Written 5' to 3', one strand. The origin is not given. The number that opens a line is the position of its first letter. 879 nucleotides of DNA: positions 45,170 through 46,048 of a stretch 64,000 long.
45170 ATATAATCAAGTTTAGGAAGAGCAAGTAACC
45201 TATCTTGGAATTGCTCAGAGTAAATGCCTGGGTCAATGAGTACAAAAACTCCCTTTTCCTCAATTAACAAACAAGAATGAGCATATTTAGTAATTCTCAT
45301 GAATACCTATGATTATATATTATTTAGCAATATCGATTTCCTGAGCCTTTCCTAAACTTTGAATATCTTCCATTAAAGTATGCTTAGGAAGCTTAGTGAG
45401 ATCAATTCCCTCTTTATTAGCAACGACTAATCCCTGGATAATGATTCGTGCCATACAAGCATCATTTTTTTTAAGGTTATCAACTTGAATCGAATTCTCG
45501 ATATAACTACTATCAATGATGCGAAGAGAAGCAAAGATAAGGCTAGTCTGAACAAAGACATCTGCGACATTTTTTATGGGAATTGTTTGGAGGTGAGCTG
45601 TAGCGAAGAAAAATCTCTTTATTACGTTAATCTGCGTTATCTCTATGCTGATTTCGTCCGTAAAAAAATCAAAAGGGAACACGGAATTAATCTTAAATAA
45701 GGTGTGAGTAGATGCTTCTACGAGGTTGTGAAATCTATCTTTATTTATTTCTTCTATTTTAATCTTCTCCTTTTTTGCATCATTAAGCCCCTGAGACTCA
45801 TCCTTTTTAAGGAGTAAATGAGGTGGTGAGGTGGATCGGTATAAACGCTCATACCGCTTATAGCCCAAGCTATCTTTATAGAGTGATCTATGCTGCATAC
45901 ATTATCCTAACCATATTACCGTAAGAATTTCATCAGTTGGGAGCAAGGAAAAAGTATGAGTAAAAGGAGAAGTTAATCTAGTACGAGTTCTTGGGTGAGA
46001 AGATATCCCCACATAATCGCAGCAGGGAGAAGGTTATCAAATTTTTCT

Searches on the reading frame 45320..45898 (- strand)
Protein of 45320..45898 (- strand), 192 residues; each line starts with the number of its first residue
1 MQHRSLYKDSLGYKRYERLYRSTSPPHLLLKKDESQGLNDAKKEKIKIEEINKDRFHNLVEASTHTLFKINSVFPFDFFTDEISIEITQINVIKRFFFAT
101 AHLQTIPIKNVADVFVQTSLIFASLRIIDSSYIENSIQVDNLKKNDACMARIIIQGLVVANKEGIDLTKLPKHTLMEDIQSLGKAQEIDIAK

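Call 12: search_protein_families(library=pfam, proteins=[window:45320-45898:-], max_evalue=0.001)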
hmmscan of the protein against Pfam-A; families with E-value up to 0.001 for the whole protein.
window:45320-45898:- (192 aa): 0 families

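Call 49: search_protein_families(library=pfam, proteins=[window:45320-45898:-], max_evalue=1)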
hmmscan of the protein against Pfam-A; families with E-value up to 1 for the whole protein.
window:45320-45898:- (192 aa): 1 family
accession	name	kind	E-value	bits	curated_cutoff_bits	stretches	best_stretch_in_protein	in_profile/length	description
PF08032.17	SpoU_sub_bind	-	0.17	12.6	22.8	1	36-65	34-63/76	RNA 2'-O ribose methyltransferase substrate binding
